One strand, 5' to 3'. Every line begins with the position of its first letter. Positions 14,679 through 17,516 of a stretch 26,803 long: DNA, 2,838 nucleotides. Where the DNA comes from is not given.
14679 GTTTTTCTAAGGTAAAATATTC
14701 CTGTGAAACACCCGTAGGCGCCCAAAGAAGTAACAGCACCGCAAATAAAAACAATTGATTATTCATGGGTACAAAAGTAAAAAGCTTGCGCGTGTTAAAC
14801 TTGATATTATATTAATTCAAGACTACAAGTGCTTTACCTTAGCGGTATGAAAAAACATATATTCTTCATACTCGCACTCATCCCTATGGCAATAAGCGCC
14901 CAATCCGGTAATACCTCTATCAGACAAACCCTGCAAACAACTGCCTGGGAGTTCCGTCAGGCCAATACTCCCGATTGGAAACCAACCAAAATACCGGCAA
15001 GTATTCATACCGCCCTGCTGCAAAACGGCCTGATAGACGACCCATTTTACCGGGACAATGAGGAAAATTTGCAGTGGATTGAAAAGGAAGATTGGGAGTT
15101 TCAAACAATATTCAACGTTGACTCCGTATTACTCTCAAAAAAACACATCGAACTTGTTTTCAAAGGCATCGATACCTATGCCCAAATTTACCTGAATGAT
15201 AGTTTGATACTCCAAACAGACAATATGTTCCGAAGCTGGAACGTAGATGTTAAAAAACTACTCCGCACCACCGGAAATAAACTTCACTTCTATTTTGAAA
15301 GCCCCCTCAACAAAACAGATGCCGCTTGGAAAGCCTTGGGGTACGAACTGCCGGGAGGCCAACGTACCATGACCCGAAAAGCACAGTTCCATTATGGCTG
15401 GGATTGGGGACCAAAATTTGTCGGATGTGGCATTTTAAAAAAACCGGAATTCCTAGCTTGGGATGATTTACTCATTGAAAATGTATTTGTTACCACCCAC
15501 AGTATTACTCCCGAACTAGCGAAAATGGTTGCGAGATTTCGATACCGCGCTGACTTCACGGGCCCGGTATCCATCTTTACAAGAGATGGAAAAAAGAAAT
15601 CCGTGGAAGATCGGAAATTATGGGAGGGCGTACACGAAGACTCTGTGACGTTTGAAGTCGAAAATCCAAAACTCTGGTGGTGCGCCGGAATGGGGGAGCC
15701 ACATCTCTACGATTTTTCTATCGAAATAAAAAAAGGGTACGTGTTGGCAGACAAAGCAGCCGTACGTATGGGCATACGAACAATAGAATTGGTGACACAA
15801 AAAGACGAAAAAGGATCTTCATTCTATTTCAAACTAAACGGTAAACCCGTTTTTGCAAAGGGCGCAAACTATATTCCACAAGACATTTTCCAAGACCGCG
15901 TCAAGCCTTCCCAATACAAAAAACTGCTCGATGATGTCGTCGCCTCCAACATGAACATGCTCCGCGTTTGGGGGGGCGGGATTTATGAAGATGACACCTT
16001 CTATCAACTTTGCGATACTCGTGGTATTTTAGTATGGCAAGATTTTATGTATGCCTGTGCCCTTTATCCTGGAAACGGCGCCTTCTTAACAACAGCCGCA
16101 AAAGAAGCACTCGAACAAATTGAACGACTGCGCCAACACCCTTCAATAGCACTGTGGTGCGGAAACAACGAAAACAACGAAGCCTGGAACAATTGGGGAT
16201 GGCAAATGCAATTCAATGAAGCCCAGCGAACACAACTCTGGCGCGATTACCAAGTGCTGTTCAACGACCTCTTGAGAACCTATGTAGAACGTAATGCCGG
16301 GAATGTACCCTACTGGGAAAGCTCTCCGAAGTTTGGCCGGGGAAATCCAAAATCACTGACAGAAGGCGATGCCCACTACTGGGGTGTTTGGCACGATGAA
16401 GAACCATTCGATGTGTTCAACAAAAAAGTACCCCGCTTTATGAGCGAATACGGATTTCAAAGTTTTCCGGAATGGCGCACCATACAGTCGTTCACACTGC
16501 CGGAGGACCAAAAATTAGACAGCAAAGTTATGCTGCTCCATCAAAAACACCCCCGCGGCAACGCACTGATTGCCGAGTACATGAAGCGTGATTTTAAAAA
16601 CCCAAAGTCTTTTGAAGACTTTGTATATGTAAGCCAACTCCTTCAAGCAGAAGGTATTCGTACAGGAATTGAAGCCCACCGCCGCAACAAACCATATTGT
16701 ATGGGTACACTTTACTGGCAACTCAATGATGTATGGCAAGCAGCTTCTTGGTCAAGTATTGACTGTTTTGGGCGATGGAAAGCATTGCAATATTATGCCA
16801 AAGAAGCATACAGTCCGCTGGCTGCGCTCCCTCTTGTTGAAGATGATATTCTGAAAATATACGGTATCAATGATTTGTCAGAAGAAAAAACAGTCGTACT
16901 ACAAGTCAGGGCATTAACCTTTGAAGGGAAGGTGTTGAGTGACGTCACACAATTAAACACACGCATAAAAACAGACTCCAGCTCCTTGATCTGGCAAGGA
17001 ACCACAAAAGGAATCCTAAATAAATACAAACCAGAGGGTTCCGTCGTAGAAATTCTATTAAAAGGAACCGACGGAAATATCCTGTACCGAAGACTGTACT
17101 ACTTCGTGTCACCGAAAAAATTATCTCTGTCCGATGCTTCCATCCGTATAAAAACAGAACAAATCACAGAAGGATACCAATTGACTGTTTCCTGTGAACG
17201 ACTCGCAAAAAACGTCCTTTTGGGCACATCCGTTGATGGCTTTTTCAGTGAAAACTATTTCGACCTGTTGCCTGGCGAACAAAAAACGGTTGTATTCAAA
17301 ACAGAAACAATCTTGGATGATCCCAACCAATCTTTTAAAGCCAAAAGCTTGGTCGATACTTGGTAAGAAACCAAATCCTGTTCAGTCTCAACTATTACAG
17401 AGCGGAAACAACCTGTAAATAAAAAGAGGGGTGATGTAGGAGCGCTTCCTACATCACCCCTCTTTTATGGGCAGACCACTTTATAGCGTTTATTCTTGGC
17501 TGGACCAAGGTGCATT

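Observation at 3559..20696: Co-oriented family of ~77-bp intergenic hairpin elements with GTAAC...GTTAC ends (candidate new REP/REPIN/MITE or structured ncRNA family)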

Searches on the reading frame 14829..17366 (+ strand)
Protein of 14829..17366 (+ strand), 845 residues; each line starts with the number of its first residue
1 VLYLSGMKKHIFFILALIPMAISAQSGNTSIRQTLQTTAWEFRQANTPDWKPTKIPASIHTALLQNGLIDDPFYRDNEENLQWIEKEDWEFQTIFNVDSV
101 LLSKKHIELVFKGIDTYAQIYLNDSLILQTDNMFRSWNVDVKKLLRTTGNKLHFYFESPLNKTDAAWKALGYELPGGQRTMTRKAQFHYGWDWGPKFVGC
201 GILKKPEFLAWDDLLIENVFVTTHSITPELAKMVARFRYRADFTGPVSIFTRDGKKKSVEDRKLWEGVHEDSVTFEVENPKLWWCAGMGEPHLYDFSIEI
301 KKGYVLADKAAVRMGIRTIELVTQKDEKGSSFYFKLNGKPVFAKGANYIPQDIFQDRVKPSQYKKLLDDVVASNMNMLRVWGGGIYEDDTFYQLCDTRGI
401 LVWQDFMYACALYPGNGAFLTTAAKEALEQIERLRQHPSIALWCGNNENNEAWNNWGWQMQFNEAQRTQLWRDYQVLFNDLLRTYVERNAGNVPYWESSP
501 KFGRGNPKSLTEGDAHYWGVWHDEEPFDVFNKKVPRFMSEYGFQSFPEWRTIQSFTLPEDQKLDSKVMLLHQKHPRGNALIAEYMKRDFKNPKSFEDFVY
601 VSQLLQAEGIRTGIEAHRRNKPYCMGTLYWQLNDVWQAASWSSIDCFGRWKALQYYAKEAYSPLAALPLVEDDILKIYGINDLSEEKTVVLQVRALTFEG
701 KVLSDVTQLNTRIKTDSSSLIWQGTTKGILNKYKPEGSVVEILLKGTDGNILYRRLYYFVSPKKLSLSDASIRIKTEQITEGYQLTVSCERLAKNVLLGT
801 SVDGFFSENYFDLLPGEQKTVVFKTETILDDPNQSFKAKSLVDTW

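Call 11: search_protein_families(library=pfam, proteins=[window:14829-17366:+])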
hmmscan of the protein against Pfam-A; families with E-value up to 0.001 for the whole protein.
window:14829-17366:+ (845 aa): 5 families
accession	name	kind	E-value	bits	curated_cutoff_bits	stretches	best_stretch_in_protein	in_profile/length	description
PF22666.2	Glyco_hydro_2_N2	-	2.8e-58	197.1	27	1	40-204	1-167/167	Glycosyl hydrolase 2 galactose-binding domain-like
PF17753.7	Ig_mannosidase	-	2.4e-17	62.8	22.6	1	767-844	1-81/81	Ig-fold domain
PF17786.7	Mannosidase_ig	-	1.6e-13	51.5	23.4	1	675-763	3-90/91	Mannosidase Ig/CBM-like domain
PF00703.27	Glyco_hydro_2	-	1.4e-10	42.3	23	1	217-317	4-109/109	Glycosyl hydrolases family 2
PF02837.24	Glyco_hydro_2_N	-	0.00073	19.9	28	0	91-152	69-129/169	Glycosyl hydrolases family 2, sugar binding domain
